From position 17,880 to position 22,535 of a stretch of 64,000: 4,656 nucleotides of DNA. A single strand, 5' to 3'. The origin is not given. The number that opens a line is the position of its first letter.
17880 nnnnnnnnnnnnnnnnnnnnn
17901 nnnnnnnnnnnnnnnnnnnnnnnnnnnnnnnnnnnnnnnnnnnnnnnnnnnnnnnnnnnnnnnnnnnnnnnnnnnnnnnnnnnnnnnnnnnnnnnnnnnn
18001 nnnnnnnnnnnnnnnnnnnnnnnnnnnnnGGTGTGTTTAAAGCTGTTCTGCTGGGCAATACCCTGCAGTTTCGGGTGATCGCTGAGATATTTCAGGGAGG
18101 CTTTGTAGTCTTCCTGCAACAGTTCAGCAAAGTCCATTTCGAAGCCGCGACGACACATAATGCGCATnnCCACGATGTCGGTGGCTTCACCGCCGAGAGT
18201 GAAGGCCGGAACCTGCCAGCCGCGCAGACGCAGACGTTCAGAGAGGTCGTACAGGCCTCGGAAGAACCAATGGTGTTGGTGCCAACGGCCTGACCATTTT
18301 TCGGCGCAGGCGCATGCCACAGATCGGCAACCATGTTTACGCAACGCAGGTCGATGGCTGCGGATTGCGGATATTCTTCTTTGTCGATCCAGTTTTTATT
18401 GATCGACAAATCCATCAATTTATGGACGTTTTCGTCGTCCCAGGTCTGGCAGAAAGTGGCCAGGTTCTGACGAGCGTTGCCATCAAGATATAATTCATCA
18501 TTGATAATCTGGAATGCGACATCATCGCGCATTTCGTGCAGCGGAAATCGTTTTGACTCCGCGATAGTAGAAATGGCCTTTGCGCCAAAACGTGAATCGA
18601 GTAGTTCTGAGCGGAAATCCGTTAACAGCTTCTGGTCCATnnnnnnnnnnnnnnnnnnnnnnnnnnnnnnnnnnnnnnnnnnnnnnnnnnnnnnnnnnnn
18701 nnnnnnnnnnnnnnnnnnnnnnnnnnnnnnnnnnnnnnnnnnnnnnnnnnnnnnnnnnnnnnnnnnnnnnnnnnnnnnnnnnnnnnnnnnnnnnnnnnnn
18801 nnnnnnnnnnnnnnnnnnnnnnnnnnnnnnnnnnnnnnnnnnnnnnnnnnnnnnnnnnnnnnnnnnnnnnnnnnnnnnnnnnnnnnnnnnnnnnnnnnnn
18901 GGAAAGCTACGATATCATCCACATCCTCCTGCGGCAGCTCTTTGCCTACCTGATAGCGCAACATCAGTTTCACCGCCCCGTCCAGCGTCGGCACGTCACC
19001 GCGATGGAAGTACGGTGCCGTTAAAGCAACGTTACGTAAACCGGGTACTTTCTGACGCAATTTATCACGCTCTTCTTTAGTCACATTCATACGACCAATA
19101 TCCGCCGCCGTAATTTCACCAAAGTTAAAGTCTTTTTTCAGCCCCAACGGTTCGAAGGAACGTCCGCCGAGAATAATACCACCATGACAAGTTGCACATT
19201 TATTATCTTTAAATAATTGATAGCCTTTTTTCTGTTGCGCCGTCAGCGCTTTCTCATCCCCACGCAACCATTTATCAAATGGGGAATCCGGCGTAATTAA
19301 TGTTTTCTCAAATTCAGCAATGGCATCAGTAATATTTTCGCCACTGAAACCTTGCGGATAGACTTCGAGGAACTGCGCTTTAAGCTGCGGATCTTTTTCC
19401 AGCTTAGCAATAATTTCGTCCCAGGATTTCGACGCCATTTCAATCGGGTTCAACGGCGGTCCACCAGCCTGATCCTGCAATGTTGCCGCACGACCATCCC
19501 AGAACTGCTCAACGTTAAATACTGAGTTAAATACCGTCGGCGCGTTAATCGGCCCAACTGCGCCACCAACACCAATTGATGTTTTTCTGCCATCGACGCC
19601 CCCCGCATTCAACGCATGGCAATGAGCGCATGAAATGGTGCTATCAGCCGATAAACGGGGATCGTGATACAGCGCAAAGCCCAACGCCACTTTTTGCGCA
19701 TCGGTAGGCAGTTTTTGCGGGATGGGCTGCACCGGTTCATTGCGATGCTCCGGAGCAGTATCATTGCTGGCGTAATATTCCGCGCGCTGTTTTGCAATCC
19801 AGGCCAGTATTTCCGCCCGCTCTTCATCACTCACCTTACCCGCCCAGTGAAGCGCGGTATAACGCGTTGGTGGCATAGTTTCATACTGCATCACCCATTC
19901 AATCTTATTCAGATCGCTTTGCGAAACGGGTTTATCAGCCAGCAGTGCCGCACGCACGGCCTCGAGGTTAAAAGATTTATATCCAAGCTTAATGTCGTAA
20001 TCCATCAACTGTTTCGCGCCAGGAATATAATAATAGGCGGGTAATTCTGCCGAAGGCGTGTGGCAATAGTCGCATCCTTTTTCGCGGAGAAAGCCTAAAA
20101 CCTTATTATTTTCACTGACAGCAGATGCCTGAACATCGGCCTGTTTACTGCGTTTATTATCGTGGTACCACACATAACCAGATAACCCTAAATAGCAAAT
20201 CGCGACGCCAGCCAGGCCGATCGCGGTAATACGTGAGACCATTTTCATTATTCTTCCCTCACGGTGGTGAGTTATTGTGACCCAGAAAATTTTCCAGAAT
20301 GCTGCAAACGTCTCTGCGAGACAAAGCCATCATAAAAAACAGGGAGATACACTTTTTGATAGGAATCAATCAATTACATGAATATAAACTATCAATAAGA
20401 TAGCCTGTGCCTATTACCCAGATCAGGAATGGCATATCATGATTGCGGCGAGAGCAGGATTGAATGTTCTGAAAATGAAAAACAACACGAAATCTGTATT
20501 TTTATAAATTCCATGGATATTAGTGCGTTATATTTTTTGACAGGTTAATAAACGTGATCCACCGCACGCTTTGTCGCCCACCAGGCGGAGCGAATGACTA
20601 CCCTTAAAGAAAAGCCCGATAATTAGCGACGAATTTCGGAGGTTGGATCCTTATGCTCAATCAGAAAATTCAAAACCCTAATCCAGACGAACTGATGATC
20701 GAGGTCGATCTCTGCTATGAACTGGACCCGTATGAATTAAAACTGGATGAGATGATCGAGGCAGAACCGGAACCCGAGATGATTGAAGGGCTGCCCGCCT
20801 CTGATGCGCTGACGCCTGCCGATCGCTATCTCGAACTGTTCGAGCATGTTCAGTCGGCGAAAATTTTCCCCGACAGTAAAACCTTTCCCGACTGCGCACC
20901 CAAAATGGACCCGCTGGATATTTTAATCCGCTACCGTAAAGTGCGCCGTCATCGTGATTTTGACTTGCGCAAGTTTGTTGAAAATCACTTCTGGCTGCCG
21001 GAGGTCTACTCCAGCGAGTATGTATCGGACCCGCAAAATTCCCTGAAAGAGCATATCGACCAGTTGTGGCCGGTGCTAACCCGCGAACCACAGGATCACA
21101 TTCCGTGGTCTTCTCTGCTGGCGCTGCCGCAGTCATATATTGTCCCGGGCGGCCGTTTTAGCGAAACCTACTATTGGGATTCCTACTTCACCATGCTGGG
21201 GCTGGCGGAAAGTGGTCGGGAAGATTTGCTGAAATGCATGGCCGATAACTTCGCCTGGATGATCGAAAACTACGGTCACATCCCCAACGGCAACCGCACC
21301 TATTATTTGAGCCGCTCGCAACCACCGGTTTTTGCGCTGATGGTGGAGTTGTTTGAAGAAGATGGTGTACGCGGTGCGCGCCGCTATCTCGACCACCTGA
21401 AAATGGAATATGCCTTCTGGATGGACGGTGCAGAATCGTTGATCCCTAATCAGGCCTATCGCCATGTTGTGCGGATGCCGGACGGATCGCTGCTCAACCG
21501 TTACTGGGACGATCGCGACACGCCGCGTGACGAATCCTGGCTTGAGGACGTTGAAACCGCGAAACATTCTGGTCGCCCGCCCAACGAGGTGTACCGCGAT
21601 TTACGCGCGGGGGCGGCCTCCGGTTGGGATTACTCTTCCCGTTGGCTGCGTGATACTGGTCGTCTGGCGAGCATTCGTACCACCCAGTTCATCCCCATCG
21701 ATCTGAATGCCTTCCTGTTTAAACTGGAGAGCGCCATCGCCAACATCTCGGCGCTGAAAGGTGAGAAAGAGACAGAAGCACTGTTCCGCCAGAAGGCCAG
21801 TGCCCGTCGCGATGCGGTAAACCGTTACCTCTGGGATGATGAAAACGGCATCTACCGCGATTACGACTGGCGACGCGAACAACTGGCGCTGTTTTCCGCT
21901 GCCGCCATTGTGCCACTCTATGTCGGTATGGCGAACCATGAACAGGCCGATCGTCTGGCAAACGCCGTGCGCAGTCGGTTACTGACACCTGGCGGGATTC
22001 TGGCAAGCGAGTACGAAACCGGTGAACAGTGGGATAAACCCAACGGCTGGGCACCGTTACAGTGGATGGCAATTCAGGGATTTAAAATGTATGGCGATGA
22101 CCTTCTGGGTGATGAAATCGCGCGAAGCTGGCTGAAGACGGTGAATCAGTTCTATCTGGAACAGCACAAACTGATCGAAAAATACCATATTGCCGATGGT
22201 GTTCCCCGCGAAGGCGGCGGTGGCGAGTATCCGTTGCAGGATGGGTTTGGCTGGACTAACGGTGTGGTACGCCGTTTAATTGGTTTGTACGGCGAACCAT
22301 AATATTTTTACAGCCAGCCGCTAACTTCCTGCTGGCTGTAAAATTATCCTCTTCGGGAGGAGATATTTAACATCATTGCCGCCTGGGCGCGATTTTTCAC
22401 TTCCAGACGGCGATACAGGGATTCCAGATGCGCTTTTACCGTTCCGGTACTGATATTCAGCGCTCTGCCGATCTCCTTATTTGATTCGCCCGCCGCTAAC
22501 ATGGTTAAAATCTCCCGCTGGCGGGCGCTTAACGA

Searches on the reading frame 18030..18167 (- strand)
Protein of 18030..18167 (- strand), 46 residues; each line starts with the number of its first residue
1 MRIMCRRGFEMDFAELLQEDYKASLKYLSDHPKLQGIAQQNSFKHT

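Call 18: find_encoding_contigs(protein=window:18030-18167:-, flank=10000, max_places=6)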
Protein seq(46 aa) (46 aa): no gene with exactly this product is on record in the collection.

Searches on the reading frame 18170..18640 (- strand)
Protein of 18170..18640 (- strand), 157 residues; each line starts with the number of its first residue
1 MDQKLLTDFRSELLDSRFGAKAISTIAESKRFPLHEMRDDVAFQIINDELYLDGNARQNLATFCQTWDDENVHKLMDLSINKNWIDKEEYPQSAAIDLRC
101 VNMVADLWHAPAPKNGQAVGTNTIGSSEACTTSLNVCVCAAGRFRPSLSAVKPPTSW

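Call 10: find_encoding_contigs(protein=window:18170-18640:-, flank=5000, max_places=10)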
Protein seq(157 aa) (157 aa): 14 contigs read that carry it; 2 places shown.
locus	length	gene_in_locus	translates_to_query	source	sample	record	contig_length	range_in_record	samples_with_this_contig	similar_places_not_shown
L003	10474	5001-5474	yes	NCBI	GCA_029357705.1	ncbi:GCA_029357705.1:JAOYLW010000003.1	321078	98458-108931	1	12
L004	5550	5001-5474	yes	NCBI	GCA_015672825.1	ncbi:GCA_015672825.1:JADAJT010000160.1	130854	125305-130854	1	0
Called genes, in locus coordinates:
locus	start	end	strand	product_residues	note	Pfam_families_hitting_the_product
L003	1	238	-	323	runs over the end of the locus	PF00126:HTH_1, PF03466:LysR_substrate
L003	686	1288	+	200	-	PF00196:GerE, PF04545:Sigma70_r4 (weak), PF08281:Sigma70_r4_2, PF13936:HTH_38 (weak)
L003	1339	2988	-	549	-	PF01204:Trehalase, PF22422:MGH1-like_GH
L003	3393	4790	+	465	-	PF14376:Haem_bd, PF03150:CCP_MauG, PF00034:Cytochrom_C (weak)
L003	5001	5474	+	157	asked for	PF00282:Pyridoxal_deC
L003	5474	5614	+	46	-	-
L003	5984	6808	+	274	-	PF00165:HTH_AraC (weak), PF12833:HTH_18, PF00165:HTH_AraC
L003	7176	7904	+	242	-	PF12833:HTH_18, PF00165:HTH_AraC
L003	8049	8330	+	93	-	-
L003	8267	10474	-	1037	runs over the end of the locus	PF00873:ACR_tran, PF03176:MMPL (weak), PF02355:SecD_SecF_C (faint)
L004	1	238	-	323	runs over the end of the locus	PF00126:HTH_1, PF03466:LysR_substrate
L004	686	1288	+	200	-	PF00196:GerE, PF04545:Sigma70_r4 (weak), PF08281:Sigma70_r4_2, PF13936:HTH_38 (weak)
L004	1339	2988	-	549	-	PF01204:Trehalase, PF22422:MGH1-like_GH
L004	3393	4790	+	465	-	PF14376:Haem_bd, PF03150:CCP_MauG, PF00034:Cytochrom_C (weak)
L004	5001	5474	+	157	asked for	PF00282:Pyridoxal_deC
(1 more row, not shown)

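Call 22: list_cluster_members(proteins=[window:18170-18640:-, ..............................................])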
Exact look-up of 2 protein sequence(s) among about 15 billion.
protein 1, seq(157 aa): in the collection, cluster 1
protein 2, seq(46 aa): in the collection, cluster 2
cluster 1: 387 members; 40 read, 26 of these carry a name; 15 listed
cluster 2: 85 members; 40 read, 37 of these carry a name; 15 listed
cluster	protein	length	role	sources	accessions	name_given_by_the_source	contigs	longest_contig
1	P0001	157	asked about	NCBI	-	-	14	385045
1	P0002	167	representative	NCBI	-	-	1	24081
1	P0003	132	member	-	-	TPA: pyridoxal-dependent decarboxylase, partial [Escherichia coli]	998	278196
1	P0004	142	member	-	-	TPA: glutamate decarboxylase, partial [Escherichia coli]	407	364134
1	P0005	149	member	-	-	TPA: glutamate decarboxylase, partial [Shigella flexneri]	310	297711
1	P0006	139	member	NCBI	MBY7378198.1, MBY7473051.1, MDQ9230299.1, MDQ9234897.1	glutamate decarboxylase, partial [Escherichia marmotae]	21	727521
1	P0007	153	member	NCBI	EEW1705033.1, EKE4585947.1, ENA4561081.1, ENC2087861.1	TPA: glutamate decarboxylase, partial [Escherichia coli]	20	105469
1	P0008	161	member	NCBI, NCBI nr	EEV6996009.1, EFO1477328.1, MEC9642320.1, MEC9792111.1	pyridoxal-dependent decarboxylase, partial [Escherichia marmotae] | glutamate decarboxylase [Escherichia coli]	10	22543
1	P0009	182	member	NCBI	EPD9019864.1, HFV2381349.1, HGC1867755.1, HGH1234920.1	TPA: cytochrome c peroxidase, partial [Escherichia coli]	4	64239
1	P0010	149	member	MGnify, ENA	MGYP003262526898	CR=1 FL=1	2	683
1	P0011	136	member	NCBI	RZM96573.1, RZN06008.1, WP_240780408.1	glutamate decarboxylase, partial [Escherichia sp. E14V7]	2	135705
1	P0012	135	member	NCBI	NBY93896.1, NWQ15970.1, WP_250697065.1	glutamate decarboxylase, partial [Escherichia coli]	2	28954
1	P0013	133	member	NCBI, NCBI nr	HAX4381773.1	TPA: glutamate decarboxylase, partial [Escherichia coli] | glutamate decarboxylase [Escherichia coli]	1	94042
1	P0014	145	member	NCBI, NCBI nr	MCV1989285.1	pyridoxal-dependent decarboxylase, partial [Escherichia coli] | pyridoxal-dependent decarboxylase [Escherichia coli]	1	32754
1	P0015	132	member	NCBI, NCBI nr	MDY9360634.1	pyridoxal-dependent decarboxylase, partial [Escherichia coli] | pyridoxal-dependent decarboxylase [Escherichia coli]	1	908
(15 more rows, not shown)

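Call 47: find_encoding_contigs(protein=P0001, flank=10000, max_places=10)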
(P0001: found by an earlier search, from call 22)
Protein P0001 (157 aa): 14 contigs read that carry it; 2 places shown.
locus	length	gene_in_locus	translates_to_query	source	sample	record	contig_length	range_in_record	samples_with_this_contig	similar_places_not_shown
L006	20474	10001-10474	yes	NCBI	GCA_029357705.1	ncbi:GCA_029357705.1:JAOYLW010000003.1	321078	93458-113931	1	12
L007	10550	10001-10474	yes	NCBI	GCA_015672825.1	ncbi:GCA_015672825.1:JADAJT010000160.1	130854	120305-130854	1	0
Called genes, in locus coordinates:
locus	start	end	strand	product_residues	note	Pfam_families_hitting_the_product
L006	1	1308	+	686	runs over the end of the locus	PF05170:AsmA, PF05359:DUF748 (weak)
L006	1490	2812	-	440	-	PF00083:Sugar_tr, PF07690:MFS_1, PF00083:Sugar_tr, PF07690:MFS_1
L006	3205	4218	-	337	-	PF03631:Virul_fac_BrkB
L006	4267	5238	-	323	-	PF00126:HTH_1, PF03466:LysR_substrate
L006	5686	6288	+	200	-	PF00196:GerE, PF04545:Sigma70_r4 (weak), PF08281:Sigma70_r4_2, PF13936:HTH_38 (weak)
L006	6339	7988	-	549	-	PF01204:Trehalase, PF22422:MGH1-like_GH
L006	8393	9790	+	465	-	PF14376:Haem_bd, PF03150:CCP_MauG, PF00034:Cytochrom_C (weak)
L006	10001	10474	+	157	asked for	PF00282:Pyridoxal_deC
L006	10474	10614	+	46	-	-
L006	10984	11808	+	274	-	PF00165:HTH_AraC (weak), PF12833:HTH_18, PF00165:HTH_AraC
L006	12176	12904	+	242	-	PF12833:HTH_18, PF00165:HTH_AraC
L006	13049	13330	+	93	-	-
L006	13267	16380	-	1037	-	PF00873:ACR_tran, PF03176:MMPL (weak), PF02355:SecD_SecF_C (faint)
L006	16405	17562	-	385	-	PF25917:BSH_RND, PF25876:HH_MFP_RND, PF25893:HH_CzcB (weak), PF25944:Beta-barrel_RND, PF25954:Beta-barrel_RND_2, PF25967:RND-MFP_C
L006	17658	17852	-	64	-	-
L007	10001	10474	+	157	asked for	PF00282:Pyridoxal_deC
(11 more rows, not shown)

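Call 51: search_solved_structures(query=P0001, max_evalue=1e-10, show_alignments=1)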
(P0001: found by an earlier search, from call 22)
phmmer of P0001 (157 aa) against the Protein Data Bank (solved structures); distinct sequences matched with E-value up to 1e-10: 8.
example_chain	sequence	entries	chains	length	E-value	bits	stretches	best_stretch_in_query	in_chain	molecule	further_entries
1xey_A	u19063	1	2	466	3.4e-86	290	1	1-154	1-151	Glutamate decarboxylase alpha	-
1pmm_A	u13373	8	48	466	4.2e-83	279.9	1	1-154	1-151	Glutamate decarboxylase beta | Glutamate decarboxylase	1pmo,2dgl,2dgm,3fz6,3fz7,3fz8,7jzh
2dgk_A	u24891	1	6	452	2.1e-76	258.2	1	15-154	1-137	Glutamate decarboxylase beta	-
3hbx_A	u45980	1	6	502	1.3e-26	96.5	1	15-130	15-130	Glutamate decarboxylase 1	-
5gp4_C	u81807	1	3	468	1.4e-25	93.1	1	12-132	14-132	Glutamate decarboxylase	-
7x4y_A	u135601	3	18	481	2.8e-20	75.9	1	18-132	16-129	Glutamate decarboxylase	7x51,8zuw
7x4l_A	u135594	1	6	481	2.8e-20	75.9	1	18-132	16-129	Glutamate decarboxylase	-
7x4r_A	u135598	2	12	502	2.9e-20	75.8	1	18-132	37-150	Glutamate decarboxylase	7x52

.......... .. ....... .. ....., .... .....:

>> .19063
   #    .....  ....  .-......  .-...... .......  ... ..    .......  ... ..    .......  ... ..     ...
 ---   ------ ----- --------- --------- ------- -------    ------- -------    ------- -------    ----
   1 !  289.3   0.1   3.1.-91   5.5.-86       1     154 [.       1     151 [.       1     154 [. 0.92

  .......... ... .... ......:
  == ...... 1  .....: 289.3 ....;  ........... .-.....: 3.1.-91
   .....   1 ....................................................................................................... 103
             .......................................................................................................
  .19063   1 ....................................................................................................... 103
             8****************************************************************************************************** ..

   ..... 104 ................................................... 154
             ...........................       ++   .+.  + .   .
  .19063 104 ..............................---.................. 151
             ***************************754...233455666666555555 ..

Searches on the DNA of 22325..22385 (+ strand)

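Call 43: search_dna_similar(query=window:22325-22385:+, collection=ecoli_genomes, mode=near, max_rows=8)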
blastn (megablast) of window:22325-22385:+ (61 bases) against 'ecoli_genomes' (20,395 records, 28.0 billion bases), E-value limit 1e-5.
Records with a match: 5421; places in all: 5448; records where one place covers at least 80% of the query: 5394.
Genomes with a match: 5421 of 5426; with a place that covers at least 80% of the query: 5394. Places per genome that has any: lowest 1, median 1, highest 2. On chromosomes: 5448 places; on plasmids: 0.
Best place of each record, by identity: 95-99% 5420; 90-95% 1.
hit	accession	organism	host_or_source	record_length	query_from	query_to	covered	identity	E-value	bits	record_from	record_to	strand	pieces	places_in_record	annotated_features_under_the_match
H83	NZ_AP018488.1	Escherichia coli O157:H7 strain PV15-279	Homo sapiens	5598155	1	61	100%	98.4%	2e-21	108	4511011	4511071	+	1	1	yhjB: helix-turn-helix transcriptional regulator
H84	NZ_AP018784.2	Escherichia coli strain SK1144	-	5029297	1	61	100%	98.4%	2e-21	108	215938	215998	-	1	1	yhjB: helix-turn-helix transcriptional regulator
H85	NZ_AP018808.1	Escherichia coli strain E2865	Bos taurus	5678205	1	61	100%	98.4%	2e-21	108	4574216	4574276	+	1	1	yhjB: helix-turn-helix transcriptional regulator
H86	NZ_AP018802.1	Escherichia coli strain E2863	Bos taurus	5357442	1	61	100%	98.4%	2e-21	108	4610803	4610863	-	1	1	yhjB: response regulator transcription factor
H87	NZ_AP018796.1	Escherichia coli strain E2855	Bos taurus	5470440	1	61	100%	98.4%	2e-21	108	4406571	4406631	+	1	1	yhjB: helix-turn-helix transcriptional regulator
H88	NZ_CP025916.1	Escherichia coli strain 120899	Homo sapiens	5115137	1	61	100%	98.4%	2e-21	108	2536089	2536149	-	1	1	yhjB: helix-turn-helix transcriptional regulator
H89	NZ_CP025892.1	Escherichia coli strain 503025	Homo sapiens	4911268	1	61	100%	98.4%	2e-21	108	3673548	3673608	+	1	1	yhjB: helix-turn-helix transcriptional regulator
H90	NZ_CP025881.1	Escherichia coli strain 503440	Homo sapiens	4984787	1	61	100%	98.4%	2e-21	108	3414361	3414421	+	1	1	yhjB: helix-turn-helix transcriptional regulator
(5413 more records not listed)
